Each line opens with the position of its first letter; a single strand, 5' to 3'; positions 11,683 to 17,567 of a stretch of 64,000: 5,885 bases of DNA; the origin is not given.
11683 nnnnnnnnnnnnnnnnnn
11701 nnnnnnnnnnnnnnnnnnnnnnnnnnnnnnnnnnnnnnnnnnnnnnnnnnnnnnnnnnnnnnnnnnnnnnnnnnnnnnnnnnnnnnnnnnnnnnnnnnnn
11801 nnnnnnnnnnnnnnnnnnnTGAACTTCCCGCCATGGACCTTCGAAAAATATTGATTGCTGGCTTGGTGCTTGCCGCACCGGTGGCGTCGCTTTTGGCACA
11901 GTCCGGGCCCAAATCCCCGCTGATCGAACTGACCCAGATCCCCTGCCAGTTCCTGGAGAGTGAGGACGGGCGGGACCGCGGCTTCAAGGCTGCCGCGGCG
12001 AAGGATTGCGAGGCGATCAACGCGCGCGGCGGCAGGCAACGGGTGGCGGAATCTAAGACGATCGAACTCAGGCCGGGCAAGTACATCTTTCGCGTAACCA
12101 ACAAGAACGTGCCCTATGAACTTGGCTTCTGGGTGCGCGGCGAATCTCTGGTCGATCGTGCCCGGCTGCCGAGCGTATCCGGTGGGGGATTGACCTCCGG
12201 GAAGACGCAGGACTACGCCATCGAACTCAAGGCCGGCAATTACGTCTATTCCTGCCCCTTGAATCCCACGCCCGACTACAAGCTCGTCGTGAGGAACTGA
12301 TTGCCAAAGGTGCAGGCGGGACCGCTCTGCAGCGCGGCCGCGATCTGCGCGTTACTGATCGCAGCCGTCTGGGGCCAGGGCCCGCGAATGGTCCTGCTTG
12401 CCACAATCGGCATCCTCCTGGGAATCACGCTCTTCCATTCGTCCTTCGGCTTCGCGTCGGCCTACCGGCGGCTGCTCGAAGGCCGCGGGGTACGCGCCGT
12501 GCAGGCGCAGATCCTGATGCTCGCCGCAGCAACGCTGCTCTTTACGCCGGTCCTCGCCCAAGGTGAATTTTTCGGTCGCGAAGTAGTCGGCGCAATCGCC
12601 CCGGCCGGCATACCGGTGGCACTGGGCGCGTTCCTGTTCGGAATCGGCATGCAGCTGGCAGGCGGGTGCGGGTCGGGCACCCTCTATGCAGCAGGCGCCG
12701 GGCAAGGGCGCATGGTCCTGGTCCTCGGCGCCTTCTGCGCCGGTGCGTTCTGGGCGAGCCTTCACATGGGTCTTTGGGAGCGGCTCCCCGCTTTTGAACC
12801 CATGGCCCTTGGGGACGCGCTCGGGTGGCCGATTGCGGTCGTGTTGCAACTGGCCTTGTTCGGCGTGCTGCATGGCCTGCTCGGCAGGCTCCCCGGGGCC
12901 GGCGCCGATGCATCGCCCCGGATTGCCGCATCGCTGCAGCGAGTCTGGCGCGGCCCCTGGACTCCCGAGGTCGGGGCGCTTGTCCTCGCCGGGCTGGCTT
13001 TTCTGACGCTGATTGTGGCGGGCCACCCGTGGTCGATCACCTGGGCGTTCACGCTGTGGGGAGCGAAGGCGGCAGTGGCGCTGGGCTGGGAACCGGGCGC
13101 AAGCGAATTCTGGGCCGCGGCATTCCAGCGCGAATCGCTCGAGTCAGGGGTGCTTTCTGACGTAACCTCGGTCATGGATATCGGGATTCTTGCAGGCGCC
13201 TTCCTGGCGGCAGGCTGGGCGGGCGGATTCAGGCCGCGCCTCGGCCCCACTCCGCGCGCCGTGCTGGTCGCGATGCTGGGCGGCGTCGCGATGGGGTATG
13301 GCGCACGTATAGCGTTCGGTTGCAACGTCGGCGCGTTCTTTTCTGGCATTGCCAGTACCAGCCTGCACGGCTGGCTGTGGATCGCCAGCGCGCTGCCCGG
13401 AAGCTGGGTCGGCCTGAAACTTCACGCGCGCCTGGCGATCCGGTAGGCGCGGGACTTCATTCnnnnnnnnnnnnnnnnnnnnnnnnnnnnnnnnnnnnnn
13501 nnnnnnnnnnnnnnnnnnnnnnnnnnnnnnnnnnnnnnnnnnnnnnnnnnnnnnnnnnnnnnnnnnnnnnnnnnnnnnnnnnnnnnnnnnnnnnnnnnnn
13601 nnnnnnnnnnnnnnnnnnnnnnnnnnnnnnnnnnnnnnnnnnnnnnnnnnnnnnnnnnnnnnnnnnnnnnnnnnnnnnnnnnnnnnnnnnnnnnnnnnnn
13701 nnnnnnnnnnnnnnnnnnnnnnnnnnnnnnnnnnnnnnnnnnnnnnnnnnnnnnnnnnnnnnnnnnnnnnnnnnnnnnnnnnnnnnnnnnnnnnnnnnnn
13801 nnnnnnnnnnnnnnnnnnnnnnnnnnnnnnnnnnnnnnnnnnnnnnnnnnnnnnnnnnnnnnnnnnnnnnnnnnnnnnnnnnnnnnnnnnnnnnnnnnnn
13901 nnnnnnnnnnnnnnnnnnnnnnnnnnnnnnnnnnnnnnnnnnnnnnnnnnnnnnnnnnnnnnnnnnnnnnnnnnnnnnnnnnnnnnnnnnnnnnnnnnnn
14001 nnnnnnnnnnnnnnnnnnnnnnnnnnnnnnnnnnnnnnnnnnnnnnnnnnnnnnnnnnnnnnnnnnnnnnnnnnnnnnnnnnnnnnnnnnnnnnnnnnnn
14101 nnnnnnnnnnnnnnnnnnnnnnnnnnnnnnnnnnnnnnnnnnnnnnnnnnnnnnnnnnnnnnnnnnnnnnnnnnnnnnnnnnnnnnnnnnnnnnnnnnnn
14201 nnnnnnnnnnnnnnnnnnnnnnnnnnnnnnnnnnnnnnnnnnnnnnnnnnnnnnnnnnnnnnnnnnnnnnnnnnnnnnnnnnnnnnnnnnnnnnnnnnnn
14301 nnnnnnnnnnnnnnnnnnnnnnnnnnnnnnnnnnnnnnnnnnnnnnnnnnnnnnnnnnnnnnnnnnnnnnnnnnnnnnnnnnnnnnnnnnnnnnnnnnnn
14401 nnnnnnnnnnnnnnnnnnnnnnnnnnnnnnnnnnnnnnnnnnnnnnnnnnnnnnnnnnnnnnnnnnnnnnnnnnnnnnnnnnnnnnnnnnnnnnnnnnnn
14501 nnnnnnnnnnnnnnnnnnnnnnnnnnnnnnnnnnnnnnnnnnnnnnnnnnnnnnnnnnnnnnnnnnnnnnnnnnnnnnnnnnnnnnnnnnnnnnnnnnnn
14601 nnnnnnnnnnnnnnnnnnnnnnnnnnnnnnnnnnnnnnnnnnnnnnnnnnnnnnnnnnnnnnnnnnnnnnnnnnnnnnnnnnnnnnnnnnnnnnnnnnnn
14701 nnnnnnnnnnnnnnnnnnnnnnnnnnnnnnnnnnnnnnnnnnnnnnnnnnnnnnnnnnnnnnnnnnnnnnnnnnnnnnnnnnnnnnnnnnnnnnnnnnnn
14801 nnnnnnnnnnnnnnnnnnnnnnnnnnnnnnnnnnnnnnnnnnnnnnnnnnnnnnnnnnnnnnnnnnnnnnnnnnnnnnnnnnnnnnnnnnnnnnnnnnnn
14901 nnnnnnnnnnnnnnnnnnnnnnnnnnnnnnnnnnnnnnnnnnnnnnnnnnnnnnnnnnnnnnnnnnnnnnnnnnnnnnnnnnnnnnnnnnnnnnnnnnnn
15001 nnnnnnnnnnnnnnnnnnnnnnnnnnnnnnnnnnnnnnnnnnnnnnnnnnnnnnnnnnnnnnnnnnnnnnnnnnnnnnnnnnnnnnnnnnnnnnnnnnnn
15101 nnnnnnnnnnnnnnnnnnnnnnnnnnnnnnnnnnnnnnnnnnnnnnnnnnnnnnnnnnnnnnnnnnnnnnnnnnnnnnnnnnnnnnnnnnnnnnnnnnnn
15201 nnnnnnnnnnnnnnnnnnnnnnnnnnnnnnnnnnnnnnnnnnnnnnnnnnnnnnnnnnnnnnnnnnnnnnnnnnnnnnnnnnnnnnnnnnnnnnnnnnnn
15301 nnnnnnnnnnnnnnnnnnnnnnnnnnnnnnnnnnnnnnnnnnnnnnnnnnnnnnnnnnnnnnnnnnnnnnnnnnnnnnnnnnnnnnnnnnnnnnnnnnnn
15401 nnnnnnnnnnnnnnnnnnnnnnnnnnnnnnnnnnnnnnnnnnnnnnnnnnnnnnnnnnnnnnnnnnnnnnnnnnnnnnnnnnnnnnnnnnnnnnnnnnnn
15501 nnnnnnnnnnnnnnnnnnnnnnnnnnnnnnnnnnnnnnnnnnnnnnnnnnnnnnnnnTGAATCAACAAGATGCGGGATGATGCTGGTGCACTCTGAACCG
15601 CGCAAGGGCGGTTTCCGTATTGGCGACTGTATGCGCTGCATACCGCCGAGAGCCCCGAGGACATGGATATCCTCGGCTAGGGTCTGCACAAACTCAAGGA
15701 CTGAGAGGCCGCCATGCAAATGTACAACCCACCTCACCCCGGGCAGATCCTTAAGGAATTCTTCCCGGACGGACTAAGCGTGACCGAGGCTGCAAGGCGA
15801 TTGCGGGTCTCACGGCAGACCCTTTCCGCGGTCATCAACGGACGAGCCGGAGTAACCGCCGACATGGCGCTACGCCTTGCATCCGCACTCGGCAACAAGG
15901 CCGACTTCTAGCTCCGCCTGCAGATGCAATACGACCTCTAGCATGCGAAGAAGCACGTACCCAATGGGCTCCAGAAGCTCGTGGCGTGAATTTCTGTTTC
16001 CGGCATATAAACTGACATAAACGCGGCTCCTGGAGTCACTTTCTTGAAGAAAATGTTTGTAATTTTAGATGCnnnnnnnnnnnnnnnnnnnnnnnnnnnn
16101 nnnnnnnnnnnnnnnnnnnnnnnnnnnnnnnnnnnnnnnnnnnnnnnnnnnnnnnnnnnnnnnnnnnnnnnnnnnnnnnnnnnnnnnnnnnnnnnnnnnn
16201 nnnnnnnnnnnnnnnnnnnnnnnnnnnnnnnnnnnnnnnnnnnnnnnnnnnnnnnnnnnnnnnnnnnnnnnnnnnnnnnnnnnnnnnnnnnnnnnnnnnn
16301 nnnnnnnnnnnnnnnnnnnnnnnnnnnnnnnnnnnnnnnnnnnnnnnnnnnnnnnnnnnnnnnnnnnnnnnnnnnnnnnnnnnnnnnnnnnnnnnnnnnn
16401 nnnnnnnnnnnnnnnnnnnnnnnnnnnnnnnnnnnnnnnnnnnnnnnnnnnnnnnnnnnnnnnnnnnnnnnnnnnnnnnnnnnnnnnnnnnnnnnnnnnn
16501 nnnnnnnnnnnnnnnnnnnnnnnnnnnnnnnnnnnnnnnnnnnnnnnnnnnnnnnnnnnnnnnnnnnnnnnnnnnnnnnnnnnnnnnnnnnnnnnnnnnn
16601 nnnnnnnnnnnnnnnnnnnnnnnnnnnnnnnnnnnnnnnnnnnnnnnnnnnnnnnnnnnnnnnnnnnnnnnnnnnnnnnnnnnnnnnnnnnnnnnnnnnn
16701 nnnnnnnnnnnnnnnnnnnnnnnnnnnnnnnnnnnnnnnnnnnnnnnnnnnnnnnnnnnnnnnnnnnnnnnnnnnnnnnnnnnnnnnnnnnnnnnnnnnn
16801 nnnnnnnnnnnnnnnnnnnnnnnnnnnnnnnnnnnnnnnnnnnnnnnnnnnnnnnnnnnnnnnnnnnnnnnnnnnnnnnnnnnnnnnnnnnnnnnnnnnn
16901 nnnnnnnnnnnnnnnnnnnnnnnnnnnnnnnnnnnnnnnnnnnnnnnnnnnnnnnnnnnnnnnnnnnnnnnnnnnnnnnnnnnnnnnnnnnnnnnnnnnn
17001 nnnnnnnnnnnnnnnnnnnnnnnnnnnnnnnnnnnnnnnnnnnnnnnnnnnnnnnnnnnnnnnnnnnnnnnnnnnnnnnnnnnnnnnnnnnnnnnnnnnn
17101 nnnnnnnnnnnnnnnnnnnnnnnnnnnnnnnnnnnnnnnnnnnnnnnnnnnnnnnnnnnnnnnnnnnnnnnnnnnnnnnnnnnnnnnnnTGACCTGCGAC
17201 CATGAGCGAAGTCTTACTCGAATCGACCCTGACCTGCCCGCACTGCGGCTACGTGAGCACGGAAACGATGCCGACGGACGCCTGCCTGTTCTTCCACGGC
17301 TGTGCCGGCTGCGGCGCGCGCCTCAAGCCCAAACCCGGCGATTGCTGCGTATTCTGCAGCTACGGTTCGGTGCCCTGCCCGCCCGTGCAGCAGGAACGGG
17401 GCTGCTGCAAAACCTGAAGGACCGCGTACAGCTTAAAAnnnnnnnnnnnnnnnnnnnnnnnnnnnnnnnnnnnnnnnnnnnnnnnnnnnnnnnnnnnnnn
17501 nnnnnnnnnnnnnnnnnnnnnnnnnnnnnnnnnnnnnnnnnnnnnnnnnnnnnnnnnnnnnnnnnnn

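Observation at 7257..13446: Candidate periplasmic cysteine-repeat redox system: NPCAAK proteins, dedicated reductant pathway, multiheme cytochrome and YeeE transporter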

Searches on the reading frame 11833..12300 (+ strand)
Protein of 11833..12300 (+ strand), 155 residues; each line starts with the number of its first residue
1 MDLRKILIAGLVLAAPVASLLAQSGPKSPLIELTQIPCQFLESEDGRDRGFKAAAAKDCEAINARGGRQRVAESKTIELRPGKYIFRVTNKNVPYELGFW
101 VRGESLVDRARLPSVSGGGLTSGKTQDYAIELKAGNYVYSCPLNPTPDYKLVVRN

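Call 3: search_protein_families(library=pfam, proteins=[window:11833-12300:+], max_evalue=0.01)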
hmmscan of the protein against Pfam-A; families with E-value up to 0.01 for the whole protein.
window:11833-12300:+ (155 aa): 0 families

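Call 4: search_protein_families(library=ncbifam, proteins=[window:11833-12300:+], max_evalue=0.01)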
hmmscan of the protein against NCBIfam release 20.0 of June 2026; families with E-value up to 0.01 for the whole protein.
window:11833-12300:+ (155 aa): 0 families

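Call 27: find_homologous_proteins(query=window:11833-12300:+)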
Query window:11833-12300:+ (155 aa): 3890 proteins with E <= 0.001 among 4024 candidates; the best 120 are listed.
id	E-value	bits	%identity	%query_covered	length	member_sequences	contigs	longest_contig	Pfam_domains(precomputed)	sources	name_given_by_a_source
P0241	1.9e-88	312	92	100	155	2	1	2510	-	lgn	-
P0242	5.5e-71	255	75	100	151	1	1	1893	-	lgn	-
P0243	9.6e-71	255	75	97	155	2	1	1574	-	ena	-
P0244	1.4e-70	254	76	100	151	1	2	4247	-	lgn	-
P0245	2.6e-70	253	77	97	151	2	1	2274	-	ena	-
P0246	4.4e-70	252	75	100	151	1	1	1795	-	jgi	-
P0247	6.1e-70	252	78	97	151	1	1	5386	-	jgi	jgi:hypothetical protein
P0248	7.1e-70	252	77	99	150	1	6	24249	-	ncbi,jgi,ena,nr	ncbi:MAG: hypothetical protein A3H32_04925 [Betaproteobacteria bacterium RIFCSPLOWO2_02_FULL_63_19]|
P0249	8.2e-70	252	84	81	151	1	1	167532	-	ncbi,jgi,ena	-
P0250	9.6e-70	251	75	100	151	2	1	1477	-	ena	-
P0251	1.1e-69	251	83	81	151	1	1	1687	-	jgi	jgi:hypothetical protein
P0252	1.4e-69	251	84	81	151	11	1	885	-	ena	-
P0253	1.6e-69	251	76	97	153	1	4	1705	-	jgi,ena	-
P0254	2.3e-69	250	75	100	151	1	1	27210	-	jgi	jgi:hypothetical protein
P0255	3.5e-69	250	75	94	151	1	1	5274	-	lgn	-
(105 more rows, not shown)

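Call 44: predict_structure(alignment_id=A4)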
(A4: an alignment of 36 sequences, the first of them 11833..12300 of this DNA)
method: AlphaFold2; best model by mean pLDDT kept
length: 155 residues; sequences in the alignment: 36
mean_pLDDT: 68.7   pTM: 0.60
mean pLDDT of the five models: 68.7, 68.3, 67.0, 62.4, 61.5
residues with pLDDT >= 90: 20; 70-90: 54; 50-70: 47; < 50: 34
segments of 3 or more residues with pLDDT < 50: 1-16, 19-24, 38-48
pLDDT, mean of each block of 10 residues (from residue 1): 44 48 59 56 43 60 73 85 84 65 88 77 79 89 68 92
secondary structure, 60 per line:
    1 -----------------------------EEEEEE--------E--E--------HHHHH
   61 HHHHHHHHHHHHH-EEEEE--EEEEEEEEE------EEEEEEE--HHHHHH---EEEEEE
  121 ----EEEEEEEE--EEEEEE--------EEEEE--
elements in order: E30-35 H56-73 E75-79 E82-90 E97-103 H106-111 E115-120 E125-132 E135-140 E149-153

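Call 49: fold_search(model_id=the predicted structure, library=pdb)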
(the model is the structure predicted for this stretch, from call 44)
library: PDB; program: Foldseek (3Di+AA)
matches with E <= 10: 1175; with E <= 0.001: 3
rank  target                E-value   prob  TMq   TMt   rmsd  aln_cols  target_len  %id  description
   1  7wgu_B                5.6e-05  1.00  0.46  0.22   3.4       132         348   15  Crystal structure of metal-binding protein EfeO from Escherichia coli (released 2022-12-14)
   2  7wgu_A                5.6e-05  1.00  0.46  0.22   3.5       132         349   15  Crystal structure of metal-binding protein EfeO from Escherichia coli (released 2022-12-14)
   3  1ic0_A                9.0e-04  1.00  0.37  0.50   3.1        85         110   21  RED COPPER PROTEIN NITROSOCYANIN FROM NITROSOMONAS EUROPAEA (released 2001-06-06)
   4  5u7n_G                1.2e-03  1.00  0.34  0.45   4.3        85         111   21  CRYSTAL STRUCTURE OF A CHIMERIC CUA DOMAIN (SUBUNIT II) OF CYTOCHROME BA3 FROM THERMUS THERMOPHILUS WITH THE AMICYANIN (released 2017-11-22)
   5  3ta4_D                1.2e-03  1.00  0.42  0.26   9.2       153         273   12  Small laccase from Amycolatopsis sp. ATCC 39116 complexed with 1-(3,4-dimethoxyphenyl)-2-(2-methoxyphenoxy)-1,3-dihydr (released 2012-09-12)
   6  6xiz_B                1.3e-03  0.99  0.41  0.15  12.4       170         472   10  Crystal structure of multi-copper oxidase from Pediococcus acidilactici (released 2021-03-10)
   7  5u7n_A                1.4e-03  1.00  0.33  0.43   4.3        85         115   21  CRYSTAL STRUCTURE OF A CHIMERIC CUA DOMAIN (SUBUNIT II) OF CYTOCHROME BA3 FROM THERMUS THERMOPHILUS WITH THE AMICYANIN (released 2017-11-22)
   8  5u7n_D                1.6e-03  1.00  0.33  0.44   4.3        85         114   21  CRYSTAL STRUCTURE OF A CHIMERIC CUA DOMAIN (SUBUNIT II) OF CYTOCHROME BA3 FROM THERMUS THERMOPHILUS WITH THE AMICYANIN (released 2017-11-22)
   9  1cur_MODEL_1_A        1.8e-03  1.00  0.41  0.41   3.6        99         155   20  REDUCED RUSTICYANIN, NMR (released 1996-11-08)
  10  3cvb_A                1.8e-03  1.00  0.35  0.47   4.3        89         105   20  Regulation of Protein Function: Crystal Packing Interfaces and Conformational Dimerization (released 2008-07-08)
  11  4n8u_A                1.8e-03  1.00  0.36  0.22   8.8       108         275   14  Two-Domain Laccase from Streptomyces viridochromogenes at 2.4 A resolution AC629 (released 2014-10-29)
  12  5u7n_F                1.9e-03  1.00  0.34  0.45   4.0        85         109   21  CRYSTAL STRUCTURE OF A CHIMERIC CUA DOMAIN (SUBUNIT II) OF CYTOCHROME BA3 FROM THERMUS THERMOPHILUS WITH THE AMICYANIN (released 2017-11-22)
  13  5u7n_B                1.9e-03  1.00  0.33  0.43   4.3        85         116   21  CRYSTAL STRUCTURE OF A CHIMERIC CUA DOMAIN (SUBUNIT II) OF CYTOCHROME BA3 FROM THERMUS THERMOPHILUS WITH THE AMICYANIN (released 2017-11-22)
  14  1sfd_A                1.9e-03  1.00  0.33  0.45   4.7        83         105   20  oxidized form of amicyanin mutant P94F (released 2004-07-27)
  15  3rym_A                1.9e-03  1.00  0.33  0.45   4.6        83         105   19  Structure of Oxidized M98K mutant of Amicyanin (released 2011-11-23)
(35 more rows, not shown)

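Call 65: search_protein_families(library=pfam, proteins=[window:11833-12300:+], max_evalue=10)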
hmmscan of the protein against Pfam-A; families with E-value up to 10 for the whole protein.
window:11833-12300:+ (155 aa): 1 family
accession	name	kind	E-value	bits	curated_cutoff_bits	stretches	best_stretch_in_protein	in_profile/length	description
PF13473.12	Cupredoxin_1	-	0.28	11.7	27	1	120-153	70-104/104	Cupredoxin-like domain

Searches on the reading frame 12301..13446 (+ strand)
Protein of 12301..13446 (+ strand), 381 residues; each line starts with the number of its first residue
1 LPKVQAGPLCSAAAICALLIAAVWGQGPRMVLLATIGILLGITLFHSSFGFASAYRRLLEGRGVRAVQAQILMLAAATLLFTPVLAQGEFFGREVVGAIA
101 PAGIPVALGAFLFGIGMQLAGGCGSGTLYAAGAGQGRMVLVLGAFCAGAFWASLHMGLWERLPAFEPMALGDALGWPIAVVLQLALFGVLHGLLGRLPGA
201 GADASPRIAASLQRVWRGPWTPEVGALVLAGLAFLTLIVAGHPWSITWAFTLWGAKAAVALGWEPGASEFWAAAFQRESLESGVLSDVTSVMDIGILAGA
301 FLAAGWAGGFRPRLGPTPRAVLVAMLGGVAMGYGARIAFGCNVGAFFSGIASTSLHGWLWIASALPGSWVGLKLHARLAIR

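Call 3: search_protein_families(library=pfam, proteins=[window:12301-13446:+], max_evalue=0.01)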
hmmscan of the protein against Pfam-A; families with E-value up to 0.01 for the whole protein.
window:12301-13446:+ (381 aa): 1 family
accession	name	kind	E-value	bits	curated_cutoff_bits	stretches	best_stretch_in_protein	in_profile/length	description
PF04143.19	Sulf_transp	-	1.8e-59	202.3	27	1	46-370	1-310/310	Sulphur transport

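Call 4: search_protein_families(library=ncbifam, proteins=[window:12301-13446:+], max_evalue=0.01)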
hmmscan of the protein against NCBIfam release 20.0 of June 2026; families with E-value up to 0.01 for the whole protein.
window:12301-13446:+ (381 aa): 4 families
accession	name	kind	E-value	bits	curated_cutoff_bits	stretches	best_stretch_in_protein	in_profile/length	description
NF033796.1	selen_YedE_FdhT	exception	4.5e-35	121.5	350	2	219-375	6-158/387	selenium metabolism membrane protein YedE/FdhT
NF052577.1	ThSTportTsuASprch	equivalog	8.7e-21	74.6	400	2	289-369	241-321/330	thiosulfate transporter TsuA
NF041049.1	thio_trans_TsuA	exception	3.1e-11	42.9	645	2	292-370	253-330/348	thiosulfate utilization transporter TsuA/YeeE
TIGR02587.1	TIGR02587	hypoth_equivalog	0.0068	15.8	183.7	0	28-112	36-119/271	TIGR02587 family membrane protein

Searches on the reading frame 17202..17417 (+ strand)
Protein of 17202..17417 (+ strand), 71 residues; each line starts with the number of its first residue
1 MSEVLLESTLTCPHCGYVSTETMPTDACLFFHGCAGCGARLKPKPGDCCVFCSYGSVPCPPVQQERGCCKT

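Call 55: search_protein_families(library=ncbifam, proteins=[window:17202-17417:+], max_evalue=0.001)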
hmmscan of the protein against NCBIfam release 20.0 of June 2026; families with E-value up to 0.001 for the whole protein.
window:17202-17417:+ (71 aa): 1 family
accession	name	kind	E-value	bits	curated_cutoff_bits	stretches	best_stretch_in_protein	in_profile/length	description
NF041374.1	GDCCVxC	domain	4.5e-30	103.7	40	1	8-65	1-58/58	GDCCVxC domain-containing (seleno)protein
